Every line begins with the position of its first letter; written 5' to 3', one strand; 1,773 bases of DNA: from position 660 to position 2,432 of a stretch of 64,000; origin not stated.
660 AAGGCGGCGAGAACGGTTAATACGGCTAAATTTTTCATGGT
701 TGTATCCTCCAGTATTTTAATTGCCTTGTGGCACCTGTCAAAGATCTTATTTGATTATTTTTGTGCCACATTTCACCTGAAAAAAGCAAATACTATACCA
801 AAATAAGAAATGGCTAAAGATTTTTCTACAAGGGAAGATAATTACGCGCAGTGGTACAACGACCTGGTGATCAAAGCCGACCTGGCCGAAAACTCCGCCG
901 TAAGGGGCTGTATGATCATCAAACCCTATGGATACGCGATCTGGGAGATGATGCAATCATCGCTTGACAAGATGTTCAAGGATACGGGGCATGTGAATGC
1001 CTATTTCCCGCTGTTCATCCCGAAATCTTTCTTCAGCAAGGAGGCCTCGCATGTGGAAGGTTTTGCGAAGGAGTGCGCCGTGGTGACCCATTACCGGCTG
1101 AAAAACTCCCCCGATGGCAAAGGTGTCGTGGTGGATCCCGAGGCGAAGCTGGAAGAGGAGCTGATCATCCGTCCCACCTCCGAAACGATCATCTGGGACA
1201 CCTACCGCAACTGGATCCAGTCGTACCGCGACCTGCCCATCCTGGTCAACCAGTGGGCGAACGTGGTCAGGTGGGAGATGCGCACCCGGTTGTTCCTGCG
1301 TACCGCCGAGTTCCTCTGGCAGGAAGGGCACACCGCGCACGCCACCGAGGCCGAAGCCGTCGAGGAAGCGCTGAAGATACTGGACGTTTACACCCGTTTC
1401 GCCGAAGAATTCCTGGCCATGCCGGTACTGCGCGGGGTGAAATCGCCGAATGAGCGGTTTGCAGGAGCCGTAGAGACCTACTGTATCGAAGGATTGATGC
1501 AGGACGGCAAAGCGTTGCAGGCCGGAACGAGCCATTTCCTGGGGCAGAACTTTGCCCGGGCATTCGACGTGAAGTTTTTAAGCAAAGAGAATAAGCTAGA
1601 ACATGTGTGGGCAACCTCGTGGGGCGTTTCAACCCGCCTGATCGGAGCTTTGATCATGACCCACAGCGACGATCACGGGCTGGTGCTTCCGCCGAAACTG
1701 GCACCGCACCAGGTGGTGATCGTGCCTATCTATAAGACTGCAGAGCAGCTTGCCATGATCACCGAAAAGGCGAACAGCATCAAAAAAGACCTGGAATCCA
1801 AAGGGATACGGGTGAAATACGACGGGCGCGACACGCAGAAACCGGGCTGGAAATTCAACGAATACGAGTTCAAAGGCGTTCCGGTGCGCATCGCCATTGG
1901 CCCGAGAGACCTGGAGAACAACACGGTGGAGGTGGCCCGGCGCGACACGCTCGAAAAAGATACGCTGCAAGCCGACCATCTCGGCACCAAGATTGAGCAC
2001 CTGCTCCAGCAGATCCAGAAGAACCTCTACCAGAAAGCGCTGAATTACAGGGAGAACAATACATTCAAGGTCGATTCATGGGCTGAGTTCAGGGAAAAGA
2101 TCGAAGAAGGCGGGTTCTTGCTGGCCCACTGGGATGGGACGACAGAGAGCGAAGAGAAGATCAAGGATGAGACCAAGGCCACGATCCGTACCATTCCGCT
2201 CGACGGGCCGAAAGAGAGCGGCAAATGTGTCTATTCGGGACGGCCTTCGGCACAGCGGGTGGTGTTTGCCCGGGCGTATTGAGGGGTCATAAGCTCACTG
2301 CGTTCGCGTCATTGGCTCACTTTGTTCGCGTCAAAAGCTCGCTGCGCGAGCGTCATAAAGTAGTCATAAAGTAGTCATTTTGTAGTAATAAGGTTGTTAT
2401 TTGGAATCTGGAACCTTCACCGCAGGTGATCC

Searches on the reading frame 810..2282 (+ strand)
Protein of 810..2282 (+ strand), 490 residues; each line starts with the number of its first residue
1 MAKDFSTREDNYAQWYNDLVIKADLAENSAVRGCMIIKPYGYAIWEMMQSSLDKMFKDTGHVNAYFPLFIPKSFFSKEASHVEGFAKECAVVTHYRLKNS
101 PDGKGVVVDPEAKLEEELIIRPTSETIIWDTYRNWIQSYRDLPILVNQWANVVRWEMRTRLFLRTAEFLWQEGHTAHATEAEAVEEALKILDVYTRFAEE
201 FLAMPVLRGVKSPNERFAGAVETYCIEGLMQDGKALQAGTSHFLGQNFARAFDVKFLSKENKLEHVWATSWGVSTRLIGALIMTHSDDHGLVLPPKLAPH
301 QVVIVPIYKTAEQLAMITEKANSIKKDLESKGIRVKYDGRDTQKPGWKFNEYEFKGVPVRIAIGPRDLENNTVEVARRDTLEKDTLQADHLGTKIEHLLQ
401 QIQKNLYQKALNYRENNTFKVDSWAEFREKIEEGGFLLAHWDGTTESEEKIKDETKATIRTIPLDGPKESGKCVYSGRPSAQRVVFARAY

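Call 16: search_protein_families(library=pfam, proteins=[window:810-2282:+])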
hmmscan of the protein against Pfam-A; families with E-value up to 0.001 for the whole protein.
window:810-2282:+ (490 aa): 3 families
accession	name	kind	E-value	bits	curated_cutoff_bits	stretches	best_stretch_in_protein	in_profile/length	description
PF09180.16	ProRS-C_1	-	3.9e-23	81.8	31.5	1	424-490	1-71/71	Prolyl-tRNA synthetase, C-terminal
PF00587.30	tRNA-synt_2b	-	1.1e-20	74.9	29.3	1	113-282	6-176/179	tRNA synthetase class II core domain (G, H, P, S and T)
PF03129.25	HGTP_anticodon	-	1.5e-20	73.6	21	1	301-396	1-92/94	Anticodon binding domain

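Call 72: find_encoding_contigs(protein=window:810-2282:+, flank=10000, max_places=4)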
Protein window:810-2282:+ (490 aa): 3 contigs read that carry it; 2 places shown.
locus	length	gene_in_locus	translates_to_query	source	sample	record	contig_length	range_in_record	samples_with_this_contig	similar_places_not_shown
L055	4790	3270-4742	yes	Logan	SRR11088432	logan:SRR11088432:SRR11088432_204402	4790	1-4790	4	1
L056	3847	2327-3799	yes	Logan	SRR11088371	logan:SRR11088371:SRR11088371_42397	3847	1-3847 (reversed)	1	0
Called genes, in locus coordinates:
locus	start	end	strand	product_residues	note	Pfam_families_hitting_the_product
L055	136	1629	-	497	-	-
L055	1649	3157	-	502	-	-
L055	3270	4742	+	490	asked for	PF00587:tRNA-synt_2b, PF03129:HGTP_anticodon, PF09180:ProRS-C_1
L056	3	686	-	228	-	?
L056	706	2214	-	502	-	-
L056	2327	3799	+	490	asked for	PF00587:tRNA-synt_2b, PF03129:HGTP_anticodon, PF09180:ProRS-C_1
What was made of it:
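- Logan contigs end 48 nt after the proS stop (call 72).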
